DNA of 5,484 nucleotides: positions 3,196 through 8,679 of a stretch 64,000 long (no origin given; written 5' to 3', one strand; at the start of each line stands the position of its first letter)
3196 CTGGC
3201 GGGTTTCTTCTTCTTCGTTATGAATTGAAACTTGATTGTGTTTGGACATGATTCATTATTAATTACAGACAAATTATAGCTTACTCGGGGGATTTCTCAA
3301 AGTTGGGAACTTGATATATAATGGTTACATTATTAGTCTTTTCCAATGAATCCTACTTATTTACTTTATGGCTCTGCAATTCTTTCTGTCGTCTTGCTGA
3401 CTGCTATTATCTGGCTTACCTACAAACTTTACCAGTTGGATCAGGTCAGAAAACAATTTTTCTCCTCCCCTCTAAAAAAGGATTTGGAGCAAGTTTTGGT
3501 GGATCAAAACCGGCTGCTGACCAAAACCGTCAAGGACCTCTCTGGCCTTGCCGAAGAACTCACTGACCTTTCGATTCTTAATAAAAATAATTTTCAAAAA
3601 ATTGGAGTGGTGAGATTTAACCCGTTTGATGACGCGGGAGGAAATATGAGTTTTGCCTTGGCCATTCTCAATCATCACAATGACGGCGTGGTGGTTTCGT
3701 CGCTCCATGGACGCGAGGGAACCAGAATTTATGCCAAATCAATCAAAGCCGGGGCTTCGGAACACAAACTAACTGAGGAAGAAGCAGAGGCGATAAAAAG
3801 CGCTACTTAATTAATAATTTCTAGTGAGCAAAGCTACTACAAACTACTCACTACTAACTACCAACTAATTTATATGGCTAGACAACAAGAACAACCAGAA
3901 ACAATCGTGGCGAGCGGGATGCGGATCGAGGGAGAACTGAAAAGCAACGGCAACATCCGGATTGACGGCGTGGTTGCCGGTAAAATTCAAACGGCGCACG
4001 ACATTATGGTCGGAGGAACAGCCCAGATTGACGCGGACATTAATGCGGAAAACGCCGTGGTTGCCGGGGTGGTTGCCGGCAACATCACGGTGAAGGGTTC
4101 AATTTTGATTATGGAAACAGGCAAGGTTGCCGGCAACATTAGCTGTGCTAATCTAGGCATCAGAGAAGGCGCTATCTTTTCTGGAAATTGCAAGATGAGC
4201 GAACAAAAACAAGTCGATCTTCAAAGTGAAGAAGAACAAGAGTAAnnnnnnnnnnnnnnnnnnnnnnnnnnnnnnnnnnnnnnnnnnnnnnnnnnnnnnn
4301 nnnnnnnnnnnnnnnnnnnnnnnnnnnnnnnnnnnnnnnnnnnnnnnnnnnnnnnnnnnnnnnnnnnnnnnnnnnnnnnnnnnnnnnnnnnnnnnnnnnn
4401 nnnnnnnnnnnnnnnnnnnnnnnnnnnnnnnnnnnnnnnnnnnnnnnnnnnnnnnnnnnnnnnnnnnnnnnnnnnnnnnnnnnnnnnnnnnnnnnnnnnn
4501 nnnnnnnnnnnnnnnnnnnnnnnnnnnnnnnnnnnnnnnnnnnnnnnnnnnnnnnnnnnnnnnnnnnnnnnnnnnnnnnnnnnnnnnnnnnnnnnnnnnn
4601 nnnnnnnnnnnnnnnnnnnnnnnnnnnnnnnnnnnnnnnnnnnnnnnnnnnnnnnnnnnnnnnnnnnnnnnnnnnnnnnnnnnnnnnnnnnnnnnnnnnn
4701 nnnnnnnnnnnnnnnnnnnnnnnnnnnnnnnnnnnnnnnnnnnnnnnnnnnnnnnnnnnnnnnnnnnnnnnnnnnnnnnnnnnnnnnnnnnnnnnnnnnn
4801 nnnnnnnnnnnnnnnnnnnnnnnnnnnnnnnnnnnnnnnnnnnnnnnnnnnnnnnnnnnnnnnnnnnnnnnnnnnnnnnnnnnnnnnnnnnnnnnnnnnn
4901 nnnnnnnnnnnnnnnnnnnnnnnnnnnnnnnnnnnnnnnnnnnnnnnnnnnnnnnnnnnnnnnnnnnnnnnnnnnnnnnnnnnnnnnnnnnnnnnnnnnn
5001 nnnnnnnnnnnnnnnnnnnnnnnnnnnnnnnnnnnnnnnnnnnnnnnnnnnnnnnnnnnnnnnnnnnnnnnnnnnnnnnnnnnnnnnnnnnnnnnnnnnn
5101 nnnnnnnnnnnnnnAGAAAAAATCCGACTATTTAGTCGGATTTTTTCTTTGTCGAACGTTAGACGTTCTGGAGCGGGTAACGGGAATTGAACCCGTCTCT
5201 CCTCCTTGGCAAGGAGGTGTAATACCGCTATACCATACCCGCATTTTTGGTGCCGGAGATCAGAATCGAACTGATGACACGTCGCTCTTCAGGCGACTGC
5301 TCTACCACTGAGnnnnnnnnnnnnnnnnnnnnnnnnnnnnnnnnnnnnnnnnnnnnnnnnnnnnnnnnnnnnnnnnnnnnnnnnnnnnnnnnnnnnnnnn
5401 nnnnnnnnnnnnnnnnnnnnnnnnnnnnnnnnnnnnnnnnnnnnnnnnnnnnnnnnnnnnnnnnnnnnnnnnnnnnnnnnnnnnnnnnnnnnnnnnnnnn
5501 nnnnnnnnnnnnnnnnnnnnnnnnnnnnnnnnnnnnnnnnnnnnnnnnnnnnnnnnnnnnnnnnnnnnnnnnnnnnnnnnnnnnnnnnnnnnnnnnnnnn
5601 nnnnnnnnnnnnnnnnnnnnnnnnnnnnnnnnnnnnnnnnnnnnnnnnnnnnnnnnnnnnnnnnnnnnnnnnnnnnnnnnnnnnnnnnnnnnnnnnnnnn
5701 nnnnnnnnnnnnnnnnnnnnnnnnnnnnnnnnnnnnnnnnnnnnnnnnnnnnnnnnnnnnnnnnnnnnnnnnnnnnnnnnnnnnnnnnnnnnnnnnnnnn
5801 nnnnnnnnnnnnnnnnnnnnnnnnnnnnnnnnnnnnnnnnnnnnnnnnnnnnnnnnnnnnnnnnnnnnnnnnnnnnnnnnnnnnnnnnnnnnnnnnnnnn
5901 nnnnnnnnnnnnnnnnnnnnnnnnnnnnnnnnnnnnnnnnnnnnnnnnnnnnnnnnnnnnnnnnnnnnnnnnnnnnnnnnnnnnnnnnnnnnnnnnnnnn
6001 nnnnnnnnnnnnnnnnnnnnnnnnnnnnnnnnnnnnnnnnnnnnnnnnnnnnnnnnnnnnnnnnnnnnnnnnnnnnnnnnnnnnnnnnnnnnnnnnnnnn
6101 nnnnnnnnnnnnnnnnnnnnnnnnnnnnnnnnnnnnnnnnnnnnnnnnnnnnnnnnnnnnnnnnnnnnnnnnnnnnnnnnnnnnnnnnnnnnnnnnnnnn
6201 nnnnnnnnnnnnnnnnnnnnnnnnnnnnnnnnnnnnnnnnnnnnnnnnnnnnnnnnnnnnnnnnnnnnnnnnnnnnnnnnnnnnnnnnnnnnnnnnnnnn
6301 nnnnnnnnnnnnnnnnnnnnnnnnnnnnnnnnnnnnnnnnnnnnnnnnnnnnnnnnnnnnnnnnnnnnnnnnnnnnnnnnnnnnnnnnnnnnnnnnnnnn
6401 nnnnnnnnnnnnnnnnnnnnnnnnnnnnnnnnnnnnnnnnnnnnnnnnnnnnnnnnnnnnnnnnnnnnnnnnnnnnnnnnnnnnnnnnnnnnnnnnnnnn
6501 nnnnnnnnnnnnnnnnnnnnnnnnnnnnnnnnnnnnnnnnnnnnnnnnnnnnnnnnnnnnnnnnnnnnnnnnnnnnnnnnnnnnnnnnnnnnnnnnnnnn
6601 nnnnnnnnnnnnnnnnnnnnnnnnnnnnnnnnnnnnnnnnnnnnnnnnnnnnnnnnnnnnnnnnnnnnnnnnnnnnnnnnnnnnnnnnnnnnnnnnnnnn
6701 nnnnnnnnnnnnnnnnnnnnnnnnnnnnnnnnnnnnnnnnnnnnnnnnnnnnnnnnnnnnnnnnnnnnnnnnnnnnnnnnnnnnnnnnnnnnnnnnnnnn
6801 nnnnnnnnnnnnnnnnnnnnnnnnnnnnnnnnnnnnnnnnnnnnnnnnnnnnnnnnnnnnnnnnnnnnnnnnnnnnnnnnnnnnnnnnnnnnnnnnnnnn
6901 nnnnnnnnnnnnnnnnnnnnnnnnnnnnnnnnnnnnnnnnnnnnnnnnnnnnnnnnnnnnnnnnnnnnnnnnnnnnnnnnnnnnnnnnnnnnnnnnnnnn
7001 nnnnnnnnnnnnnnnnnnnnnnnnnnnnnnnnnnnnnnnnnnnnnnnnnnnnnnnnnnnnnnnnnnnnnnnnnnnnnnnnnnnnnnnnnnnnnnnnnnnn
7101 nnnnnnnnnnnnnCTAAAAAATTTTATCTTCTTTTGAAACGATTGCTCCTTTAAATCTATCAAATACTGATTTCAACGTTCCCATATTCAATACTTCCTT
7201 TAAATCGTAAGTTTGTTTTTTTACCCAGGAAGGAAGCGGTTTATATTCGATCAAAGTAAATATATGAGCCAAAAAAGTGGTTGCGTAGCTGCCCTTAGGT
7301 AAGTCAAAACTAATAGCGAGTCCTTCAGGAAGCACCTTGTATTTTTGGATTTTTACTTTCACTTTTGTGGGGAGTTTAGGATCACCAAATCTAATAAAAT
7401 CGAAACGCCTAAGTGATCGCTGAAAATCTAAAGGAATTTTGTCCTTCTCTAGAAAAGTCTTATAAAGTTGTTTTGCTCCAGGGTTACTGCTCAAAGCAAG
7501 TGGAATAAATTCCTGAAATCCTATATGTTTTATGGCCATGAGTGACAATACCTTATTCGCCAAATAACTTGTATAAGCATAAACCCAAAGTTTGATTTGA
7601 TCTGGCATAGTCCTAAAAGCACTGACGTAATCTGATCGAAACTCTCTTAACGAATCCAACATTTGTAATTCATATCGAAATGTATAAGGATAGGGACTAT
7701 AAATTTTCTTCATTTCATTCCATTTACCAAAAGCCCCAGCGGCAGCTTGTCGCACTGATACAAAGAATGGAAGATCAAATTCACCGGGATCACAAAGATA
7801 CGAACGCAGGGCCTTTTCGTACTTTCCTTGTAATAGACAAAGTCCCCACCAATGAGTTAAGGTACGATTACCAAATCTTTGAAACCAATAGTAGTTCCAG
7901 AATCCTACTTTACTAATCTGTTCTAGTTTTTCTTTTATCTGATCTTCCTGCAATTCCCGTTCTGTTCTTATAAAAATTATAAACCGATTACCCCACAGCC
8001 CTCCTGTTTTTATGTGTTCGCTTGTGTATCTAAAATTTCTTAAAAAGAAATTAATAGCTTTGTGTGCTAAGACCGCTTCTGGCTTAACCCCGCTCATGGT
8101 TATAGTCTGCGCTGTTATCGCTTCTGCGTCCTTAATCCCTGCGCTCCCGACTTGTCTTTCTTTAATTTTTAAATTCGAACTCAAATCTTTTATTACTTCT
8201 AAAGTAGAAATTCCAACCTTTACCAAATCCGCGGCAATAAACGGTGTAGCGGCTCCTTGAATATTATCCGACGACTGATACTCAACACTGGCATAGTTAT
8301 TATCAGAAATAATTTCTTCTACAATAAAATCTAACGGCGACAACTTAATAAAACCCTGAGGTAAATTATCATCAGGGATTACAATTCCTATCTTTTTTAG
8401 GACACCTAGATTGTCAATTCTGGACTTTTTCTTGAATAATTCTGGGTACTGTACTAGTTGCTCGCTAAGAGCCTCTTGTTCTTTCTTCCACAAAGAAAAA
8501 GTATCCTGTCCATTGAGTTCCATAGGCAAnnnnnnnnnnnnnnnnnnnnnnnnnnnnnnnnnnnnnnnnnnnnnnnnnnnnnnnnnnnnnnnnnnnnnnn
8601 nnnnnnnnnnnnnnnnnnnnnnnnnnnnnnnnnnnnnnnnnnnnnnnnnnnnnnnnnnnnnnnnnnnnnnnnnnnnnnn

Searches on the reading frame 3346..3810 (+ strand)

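Call 74: search_protein_families(library=pfam, proteins=[window:3346-3810:+], max_evalue=0.001)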
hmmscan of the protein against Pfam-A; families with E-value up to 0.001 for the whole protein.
window:3346-3810:+ (154 aa): 1 family
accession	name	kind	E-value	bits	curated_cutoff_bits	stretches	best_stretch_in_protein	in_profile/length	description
PF14584.11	DUF4446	-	1.3e-39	136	27.4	1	5-153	1-149/150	Protein of unknown function (DUF4446)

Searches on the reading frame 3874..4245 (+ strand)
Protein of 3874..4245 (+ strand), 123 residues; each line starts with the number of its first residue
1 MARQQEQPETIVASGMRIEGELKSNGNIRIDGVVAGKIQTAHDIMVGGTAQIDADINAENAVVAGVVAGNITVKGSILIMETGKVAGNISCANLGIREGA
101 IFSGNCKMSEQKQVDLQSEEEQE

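Call 74: search_protein_families(library=pfam, proteins=[window:3874-4245:+], max_evalue=0.001)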
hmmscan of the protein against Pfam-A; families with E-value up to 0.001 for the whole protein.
window:3874-4245:+ (123 aa): 1 family
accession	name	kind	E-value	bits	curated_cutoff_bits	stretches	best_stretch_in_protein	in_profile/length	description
PF04519.19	Bactofilin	-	6.2e-26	91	27.9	1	10-107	1-98/98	Polymer-forming cytoskeletal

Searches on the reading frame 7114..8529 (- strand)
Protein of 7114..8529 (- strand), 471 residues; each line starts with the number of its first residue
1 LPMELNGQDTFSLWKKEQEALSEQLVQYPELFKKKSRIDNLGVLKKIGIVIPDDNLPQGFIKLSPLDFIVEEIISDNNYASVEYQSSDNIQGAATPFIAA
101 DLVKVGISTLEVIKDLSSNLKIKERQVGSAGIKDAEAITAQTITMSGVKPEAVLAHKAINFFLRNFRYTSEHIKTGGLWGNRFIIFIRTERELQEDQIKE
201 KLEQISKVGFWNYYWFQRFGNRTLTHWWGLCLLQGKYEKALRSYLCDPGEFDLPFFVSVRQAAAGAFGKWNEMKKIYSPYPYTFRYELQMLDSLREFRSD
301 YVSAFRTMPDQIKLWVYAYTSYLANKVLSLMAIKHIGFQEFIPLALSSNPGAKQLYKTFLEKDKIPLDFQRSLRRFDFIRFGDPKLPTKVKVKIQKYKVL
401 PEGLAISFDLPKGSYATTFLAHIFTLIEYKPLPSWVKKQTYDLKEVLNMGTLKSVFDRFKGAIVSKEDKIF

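Call 10: search_protein_families(library=pfam, proteins=[window:7114-8529:-], max_evalue=0.01)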
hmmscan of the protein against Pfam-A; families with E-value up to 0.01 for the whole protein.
window:7114-8529:- (471 aa): 1 family
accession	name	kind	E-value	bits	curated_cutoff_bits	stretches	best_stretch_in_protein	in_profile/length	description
PF01142.23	TruD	-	3.5e-62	211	27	2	58-339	15-288/412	tRNA pseudouridine synthase D (TruD)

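Call 13: find_related_loci(query=window:7114-8529:-, collection=genome_contigs, flank=4000)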
Query window:7114-8529:- (471 aa) in genome_contigs; peptide patterns used: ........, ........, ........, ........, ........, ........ (x = any residue, [..] = any of these).
34 stretches matched a pattern, but none encodes a relative of the query by tblastn (E <= 1e-3).
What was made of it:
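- Tried and rejected: A protein-guided genome scan with TruD found nothing (call 13).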

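Call 14: find_encoding_contigs(protein=window:7114-8529:-, flank=3000, max_places=6)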
Protein window:7114-8529:- (471 aa): 5 contigs read that carry it; 3 places shown.
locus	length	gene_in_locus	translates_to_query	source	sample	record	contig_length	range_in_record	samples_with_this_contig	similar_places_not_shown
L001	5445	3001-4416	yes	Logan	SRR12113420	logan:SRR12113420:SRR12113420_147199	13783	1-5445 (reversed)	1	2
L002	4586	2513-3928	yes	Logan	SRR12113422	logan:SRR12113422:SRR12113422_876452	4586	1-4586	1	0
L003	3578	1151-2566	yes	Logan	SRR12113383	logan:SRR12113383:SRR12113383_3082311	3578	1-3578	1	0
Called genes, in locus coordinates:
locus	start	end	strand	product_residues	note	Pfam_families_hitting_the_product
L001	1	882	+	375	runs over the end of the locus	PF21710:Spt6_S1 (faint), PF00575:S1, PF23459:S1_RRP5 (weak), PF00575:S1, PF23459:S1_RRP5 (weak)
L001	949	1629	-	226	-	-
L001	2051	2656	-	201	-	-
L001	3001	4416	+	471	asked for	PF01142:TruD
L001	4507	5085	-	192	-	-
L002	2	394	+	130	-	?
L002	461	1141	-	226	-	-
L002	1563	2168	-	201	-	-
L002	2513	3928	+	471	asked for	PF01142:TruD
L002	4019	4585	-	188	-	?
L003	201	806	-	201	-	-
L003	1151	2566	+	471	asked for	PF01142:TruD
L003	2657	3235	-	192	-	-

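Call 16: find_homologous_proteins(query=window:7114-8529:-, max_evalue=1e-10)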
Query window:7114-8529:- (471 aa): 210 proteins with E <= 1e-10 among 8000 candidates; the best 120 are listed.
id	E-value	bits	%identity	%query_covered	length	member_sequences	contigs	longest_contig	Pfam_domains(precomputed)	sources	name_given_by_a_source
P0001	0.0e+0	1063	100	100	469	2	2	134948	PF01142.24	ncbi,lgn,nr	ncbi:MAG: tRNA pseudouridine(13) synthase TruD [Candidatus Doudnabacteria bacterium]|nr:tRNA pseudou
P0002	1.1e-146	507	49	97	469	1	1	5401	PF01142.24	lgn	-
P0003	8.6e-146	504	49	97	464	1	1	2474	PF01142.24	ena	-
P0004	7.4e-145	501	48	100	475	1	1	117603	PF01142.24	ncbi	-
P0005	3.0e-143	496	47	99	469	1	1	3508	PF01142.24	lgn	-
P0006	3.7e-142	492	47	98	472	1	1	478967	PF01142.24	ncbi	-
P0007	2.2e-137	477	48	97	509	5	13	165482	PF01142.24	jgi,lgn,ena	-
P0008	1.0e-135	471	47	99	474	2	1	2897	PF01142.24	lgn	-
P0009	1.5e-135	471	45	98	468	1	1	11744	PF01142.24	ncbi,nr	ncbi:MAG: tRNA pseudouridine(13) synthase TruD [bacterium]|nr:tRNA pseudouridine(13) synthase TruD [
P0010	6.3e-135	469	48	94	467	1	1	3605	PF01142.24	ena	-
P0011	1.6e-133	464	46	99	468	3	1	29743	PF01142.24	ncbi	-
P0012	1.9e-131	457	47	98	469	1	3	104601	PF01142.24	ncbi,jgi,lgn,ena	-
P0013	2.3e-131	457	47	97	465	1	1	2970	PF01142.24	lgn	-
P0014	2.6e-131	457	47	97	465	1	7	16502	PF01142.24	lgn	-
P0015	1.5e-130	454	45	98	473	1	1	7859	PF01142.24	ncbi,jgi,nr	ncbi:MAG TPA: tRNA pseudouridine(13) synthase TruD [Patescibacteria group bacterium]|nr:tRNA pseudou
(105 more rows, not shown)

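Call 17: find_encoding_contigs(protein=P0004, flank=4000, max_places=2)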
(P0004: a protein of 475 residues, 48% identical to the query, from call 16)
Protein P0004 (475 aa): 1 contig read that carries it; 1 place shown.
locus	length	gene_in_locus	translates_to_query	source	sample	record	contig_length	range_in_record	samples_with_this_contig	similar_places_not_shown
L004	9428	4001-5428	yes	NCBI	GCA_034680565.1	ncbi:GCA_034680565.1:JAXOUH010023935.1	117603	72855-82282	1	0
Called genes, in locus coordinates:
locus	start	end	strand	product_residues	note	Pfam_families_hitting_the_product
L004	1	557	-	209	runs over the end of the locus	PF13483:Lactamase_B_3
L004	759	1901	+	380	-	PF00575:S1 (weak), PF21710:Spt6_S1 (faint), PF00575:S1, PF23459:S1_RRP5 (weak)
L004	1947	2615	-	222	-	-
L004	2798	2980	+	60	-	-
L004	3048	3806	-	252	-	-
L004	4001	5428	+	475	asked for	PF01142:TruD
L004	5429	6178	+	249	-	-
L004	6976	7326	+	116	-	PF06305:LapA_dom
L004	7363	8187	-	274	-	PF00781:DAGK_cat, PF19279:YegS_C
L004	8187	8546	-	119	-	PF04519:Bactofilin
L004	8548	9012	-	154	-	PF14584:DUF4446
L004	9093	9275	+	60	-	-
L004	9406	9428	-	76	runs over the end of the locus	-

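Call 18: find_encoding_contigs(protein=P0006, flank=4000, max_places=2)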
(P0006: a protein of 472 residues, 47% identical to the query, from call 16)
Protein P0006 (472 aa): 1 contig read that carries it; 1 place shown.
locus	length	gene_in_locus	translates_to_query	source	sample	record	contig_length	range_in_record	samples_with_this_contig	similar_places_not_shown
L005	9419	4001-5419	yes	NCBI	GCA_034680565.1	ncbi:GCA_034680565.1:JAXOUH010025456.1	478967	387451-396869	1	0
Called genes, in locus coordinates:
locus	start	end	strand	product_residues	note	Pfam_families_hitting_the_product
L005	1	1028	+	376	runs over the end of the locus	PF21710:Spt6_S1 (faint), PF00575:S1, PF23459:S1_RRP5 (weak), PF00575:S1, PF23459:S1_RRP5 (weak)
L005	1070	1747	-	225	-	-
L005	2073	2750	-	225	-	-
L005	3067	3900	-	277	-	-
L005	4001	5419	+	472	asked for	PF01142:TruD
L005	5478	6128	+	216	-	-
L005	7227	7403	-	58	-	-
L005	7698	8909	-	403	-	PF12704:MacB_PCD, PF02687:FtsX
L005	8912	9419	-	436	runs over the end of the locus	PF02463:SMC_N (faint), PF00005:ABC_tran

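Call 19: find_encoding_contigs(protein=P0007, flank=4000, max_places=3)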
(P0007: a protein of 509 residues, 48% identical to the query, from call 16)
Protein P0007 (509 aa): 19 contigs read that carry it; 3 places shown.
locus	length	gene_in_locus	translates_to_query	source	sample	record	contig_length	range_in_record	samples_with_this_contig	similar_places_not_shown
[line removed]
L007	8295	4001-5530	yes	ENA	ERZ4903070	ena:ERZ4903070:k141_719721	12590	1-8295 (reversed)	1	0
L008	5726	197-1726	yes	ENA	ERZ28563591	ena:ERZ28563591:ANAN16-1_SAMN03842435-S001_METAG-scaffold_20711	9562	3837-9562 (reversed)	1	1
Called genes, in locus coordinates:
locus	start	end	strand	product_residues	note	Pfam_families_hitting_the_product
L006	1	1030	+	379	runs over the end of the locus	PF21710:Spt6_S1 (faint), PF00575:S1, PF23459:S1_RRP5 (weak), PF00575:S1, PF23459:S1_RRP5 (weak)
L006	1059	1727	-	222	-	-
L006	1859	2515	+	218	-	-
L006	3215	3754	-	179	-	-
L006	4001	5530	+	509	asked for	PF01142:TruD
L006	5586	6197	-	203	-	-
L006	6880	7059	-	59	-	-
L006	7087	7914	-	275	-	PF00781:DAGK_cat (weak), PF19279:YegS_C (weak)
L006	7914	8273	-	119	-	PF04519:Bactofilin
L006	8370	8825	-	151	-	PF14584:DUF4446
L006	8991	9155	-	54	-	-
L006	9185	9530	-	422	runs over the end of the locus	PF08245:Mur_ligase_M, PF02875:Mur_ligase_C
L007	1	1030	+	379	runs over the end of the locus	PF21710:Spt6_S1 (faint), PF00575:S1, PF23459:S1_RRP5 (weak), PF00575:S1, PF23459:S1_RRP5 (weak)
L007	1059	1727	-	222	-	-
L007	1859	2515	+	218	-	-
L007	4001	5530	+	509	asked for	PF01142:TruD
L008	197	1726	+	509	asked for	PF01142:TruD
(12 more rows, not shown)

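Call 24: find_encoding_contigs(protein=P0012, flank=4000, max_places=1)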
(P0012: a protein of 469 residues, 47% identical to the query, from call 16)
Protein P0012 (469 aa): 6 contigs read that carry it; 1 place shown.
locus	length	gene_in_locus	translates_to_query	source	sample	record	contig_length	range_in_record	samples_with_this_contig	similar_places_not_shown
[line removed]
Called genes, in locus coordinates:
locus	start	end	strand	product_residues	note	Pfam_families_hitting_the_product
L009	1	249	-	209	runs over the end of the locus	PF13483:Lactamase_B_3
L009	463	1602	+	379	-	PF00575:S1 (weak), PF21710:Spt6_S1 (faint), PF00575:S1, PF23459:S1_RRP5 (weak), PF00575:S1, PF23459:S1_RRP5 (weak)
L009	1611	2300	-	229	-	-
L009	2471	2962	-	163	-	PF13392:HNH_3 (weak)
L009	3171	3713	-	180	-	-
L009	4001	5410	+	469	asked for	PF01142:TruD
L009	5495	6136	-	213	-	-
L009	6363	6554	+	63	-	-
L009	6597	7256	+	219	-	PF14528:LAGLIDADG_3 (faint)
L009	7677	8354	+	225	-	-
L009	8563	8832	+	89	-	PF01541:GIY-YIG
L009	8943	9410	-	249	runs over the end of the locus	PF01978:TrmB, PF12802:MarR_2 (faint)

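Call 25: find_encoding_contigs(protein=P0011, flank=4000, max_places=1)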
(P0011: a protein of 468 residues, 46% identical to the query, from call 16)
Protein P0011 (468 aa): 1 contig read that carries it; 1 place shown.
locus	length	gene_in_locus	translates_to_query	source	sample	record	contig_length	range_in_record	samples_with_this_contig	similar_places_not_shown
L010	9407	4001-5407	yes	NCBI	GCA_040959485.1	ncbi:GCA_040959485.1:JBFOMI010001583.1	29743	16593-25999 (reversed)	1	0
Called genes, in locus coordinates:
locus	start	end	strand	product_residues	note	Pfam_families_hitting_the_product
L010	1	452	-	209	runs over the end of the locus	PF13483:Lactamase_B_3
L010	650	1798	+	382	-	PF21543:CvfB_2nd (faint), PF21710:Spt6_S1 (faint), PF00575:S1, PF23459:S1_RRP5 (weak), PF00575:S1, PF23459:S1_RRP5 (weak)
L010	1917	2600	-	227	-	-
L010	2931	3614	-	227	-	-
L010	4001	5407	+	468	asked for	PF01142:TruD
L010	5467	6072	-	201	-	-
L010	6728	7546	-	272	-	PF00781:DAGK_cat (weak), PF19279:YegS_C (weak)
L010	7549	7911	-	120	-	PF04519:Bactofilin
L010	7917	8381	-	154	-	PF14584:DUF4446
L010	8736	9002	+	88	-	-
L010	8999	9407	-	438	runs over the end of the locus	PF08245:Mur_ligase_M, PF02875:Mur_ligase_C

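Call 26: find_encoding_contigs(protein=P0009, flank=4000, max_places=1)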
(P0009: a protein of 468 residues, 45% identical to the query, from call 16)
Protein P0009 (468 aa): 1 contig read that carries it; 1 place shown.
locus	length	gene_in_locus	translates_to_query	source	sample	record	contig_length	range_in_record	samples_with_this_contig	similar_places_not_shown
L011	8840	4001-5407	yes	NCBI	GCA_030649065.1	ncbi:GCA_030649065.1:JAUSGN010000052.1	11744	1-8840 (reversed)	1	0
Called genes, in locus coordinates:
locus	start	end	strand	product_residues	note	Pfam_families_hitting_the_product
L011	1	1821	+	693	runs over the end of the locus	-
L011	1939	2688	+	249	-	-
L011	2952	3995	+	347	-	PF02547:Queuosine_synth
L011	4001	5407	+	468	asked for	PF01142:TruD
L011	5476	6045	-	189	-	-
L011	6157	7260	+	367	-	PF01702:TGT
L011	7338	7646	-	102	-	-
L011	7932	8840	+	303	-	?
